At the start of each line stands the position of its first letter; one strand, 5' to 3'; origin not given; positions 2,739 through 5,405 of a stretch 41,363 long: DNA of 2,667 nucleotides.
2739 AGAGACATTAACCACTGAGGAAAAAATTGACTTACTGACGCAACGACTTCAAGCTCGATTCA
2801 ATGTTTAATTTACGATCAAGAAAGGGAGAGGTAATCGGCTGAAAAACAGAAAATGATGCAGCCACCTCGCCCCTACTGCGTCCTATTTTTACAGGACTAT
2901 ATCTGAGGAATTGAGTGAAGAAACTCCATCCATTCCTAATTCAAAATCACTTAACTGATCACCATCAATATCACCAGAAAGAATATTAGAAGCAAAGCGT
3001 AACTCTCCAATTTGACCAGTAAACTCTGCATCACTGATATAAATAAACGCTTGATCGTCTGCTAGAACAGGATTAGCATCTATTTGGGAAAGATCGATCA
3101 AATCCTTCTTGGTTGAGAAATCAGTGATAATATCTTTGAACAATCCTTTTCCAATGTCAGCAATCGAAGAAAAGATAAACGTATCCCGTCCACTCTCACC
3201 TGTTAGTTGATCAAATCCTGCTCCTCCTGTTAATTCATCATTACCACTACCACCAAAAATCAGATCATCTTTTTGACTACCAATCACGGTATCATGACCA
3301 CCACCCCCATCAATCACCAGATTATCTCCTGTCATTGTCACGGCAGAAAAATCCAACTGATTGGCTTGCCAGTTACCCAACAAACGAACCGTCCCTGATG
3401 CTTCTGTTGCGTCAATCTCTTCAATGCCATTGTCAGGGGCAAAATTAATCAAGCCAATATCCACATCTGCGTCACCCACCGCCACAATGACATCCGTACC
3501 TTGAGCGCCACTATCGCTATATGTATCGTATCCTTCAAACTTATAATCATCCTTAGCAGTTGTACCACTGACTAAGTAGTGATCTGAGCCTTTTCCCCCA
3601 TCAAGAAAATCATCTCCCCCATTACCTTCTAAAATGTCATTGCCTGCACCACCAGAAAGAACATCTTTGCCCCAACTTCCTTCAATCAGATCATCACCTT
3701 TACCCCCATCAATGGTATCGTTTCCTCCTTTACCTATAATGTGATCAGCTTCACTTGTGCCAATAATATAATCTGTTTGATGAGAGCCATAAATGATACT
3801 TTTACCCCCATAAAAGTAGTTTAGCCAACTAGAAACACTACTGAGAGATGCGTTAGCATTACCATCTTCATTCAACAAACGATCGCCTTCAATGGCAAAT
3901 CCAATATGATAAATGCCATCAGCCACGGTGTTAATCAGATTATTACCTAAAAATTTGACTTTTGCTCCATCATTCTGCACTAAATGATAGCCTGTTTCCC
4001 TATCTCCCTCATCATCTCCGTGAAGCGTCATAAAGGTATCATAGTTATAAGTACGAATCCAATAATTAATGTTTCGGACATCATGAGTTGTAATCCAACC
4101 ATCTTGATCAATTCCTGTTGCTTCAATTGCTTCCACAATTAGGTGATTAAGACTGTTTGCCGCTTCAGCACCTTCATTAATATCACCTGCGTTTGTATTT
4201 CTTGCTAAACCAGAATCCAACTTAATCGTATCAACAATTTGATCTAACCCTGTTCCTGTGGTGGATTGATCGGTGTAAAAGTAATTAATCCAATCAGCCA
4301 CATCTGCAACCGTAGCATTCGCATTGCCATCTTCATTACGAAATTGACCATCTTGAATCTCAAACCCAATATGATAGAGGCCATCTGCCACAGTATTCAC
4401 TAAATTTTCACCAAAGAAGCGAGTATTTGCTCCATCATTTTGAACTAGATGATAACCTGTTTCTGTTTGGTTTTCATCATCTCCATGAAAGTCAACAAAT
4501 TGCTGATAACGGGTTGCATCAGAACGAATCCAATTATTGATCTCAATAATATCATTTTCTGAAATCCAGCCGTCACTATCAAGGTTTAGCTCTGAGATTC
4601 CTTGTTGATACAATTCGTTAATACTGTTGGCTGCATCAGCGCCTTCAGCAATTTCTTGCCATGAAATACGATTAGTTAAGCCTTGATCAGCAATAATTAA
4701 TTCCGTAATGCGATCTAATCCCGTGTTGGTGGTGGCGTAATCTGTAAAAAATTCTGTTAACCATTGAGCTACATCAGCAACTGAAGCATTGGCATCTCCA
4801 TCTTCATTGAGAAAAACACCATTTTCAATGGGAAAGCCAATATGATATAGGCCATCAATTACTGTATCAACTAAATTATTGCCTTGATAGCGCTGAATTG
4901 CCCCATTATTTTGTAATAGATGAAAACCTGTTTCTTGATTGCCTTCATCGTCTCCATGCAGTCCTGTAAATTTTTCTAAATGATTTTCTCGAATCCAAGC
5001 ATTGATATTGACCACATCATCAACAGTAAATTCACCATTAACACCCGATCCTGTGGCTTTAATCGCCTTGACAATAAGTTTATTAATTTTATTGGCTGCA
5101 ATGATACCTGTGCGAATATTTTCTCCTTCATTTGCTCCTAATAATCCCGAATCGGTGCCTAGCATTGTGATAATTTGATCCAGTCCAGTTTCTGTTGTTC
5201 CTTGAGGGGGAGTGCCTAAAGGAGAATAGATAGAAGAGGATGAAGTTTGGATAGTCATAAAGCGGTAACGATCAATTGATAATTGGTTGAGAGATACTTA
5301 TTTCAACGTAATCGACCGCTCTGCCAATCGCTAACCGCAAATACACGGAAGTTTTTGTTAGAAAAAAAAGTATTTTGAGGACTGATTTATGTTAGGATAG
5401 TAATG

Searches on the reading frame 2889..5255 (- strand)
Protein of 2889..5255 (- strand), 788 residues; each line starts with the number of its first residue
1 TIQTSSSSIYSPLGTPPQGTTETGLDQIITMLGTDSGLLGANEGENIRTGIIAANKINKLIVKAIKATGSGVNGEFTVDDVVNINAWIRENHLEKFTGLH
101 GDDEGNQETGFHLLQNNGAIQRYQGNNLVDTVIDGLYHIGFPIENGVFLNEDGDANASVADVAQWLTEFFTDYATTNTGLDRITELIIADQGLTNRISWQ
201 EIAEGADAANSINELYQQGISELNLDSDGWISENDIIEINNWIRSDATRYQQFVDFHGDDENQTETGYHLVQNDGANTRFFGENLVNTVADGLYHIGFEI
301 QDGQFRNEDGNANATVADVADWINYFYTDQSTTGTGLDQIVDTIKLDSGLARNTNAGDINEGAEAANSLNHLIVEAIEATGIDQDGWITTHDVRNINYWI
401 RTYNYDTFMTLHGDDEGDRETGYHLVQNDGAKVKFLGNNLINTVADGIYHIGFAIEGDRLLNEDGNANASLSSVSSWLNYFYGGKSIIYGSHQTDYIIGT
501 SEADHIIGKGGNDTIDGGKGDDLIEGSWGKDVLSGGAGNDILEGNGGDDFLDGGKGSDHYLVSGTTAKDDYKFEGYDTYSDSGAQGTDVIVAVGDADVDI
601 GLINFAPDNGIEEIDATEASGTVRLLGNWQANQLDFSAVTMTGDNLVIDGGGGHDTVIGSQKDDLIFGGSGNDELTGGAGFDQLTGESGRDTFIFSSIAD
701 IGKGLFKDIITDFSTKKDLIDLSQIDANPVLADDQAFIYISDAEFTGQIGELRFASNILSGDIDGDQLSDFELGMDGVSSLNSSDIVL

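Call 83: search_protein_families(library=pfam, proteins=[window:2889-5255:-], max_evalue=0.01)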
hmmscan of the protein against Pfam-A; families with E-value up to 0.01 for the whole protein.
window:2889-5255:- (788 aa): 1 family
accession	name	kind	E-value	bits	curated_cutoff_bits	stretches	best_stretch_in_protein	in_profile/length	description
PF00353.25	HemolysinCabind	-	4.6e-23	81.2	23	4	526-558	2-34/36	RTX calcium-binding nonapeptide repeat (4 copies)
